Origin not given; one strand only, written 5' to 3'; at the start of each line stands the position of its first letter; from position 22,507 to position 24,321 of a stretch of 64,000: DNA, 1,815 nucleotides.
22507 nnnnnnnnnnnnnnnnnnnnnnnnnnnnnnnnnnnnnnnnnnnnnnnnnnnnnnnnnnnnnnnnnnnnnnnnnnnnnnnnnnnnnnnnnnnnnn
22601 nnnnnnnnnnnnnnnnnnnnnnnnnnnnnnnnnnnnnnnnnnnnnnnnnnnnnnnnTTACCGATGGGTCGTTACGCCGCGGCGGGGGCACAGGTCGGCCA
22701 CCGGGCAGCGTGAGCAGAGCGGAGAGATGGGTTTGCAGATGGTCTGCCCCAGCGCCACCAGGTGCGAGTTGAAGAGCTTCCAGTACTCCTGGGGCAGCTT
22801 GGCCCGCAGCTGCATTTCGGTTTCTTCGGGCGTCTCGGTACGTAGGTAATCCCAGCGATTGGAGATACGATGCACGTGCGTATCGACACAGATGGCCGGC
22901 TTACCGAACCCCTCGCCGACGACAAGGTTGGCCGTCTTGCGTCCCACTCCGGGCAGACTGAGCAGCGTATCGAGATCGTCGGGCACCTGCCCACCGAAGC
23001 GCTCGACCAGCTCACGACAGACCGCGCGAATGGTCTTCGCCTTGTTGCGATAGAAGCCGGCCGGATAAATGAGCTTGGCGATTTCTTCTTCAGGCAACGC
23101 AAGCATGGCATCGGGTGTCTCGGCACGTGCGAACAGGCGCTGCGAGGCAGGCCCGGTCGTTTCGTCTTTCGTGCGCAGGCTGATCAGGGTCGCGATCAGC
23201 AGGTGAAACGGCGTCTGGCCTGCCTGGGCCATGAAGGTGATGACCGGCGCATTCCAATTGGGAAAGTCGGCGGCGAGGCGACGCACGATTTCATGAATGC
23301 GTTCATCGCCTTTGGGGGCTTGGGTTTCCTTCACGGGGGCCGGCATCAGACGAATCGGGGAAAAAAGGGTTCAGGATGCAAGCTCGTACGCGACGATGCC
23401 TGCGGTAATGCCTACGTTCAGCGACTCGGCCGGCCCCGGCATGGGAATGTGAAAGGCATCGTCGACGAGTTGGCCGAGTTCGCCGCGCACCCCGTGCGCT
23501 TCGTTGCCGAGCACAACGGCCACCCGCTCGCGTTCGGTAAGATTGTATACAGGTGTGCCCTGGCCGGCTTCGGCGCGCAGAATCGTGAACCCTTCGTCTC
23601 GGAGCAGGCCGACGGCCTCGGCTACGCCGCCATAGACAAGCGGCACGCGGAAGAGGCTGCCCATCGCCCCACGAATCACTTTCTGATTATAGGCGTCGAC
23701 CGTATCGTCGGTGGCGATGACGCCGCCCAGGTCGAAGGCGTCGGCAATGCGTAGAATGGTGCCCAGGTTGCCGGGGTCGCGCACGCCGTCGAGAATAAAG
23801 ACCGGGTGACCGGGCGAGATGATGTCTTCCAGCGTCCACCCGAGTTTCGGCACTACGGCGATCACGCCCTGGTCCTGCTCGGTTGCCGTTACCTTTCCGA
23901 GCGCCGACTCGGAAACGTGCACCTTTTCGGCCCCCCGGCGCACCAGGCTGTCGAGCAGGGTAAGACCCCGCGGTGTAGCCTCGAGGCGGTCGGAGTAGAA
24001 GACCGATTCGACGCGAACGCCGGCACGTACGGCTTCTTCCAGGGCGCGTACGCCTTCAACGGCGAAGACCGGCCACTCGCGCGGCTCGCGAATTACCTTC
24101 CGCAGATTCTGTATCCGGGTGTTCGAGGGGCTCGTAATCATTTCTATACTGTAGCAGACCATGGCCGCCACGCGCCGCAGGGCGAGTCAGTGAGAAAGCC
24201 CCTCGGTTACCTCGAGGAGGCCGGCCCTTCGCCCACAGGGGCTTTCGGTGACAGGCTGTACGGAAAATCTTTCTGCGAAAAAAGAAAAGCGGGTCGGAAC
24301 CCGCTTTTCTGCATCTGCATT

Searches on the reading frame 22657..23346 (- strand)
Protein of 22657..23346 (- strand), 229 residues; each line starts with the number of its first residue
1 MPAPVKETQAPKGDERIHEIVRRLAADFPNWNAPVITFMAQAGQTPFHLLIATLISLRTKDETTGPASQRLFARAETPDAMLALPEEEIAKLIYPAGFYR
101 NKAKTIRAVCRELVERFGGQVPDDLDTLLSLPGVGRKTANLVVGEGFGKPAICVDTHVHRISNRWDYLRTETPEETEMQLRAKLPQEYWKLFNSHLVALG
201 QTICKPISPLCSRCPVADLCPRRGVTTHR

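Call 34: search_protein_families(library=pfam, max_evalue=0.001, proteins=[window:22657-23346:-])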
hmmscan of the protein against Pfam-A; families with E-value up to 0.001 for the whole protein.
window:22657-23346:- (229 aa): 3 families
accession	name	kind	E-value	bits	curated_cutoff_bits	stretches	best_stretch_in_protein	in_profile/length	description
PF00730.31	HhH-GPD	-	5.1e-26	91.6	26.2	1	51-185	1-107/108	HhH-GPD superfamily base excision DNA repair protein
PF00633.29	HHH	-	3.4e-08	33.4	24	1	116-142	1-27/30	Helix-hairpin-helix motif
PF10576.14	EndIII_4Fe-2S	-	7.7e-05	23.3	20.5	1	204-220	1-17/17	Iron-sulfur binding domain of endonuclease III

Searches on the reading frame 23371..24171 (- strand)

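Call 34: search_protein_families(library=pfam, max_evalue=0.001, proteins=[window:23371-24171:-])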
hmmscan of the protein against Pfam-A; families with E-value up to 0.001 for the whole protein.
window:23371-24171:- (266 aa): 3 families
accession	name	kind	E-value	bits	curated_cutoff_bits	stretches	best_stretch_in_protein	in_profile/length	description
PF00588.24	SpoU_methylase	-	3.5e-34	118.4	29.7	1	124-262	3-142/142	SpoU rRNA Methylase family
PF22435.1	MRM3-like_sub_bind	-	1.6e-10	41.7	27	1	31-105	17-84/84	MRM3-like substrate binding domain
PF08032.17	SpoU_sub_bind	-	2.4e-08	34.6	22.8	1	38-109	2-72/76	RNA 2'-O ribose methyltransferase substrate binding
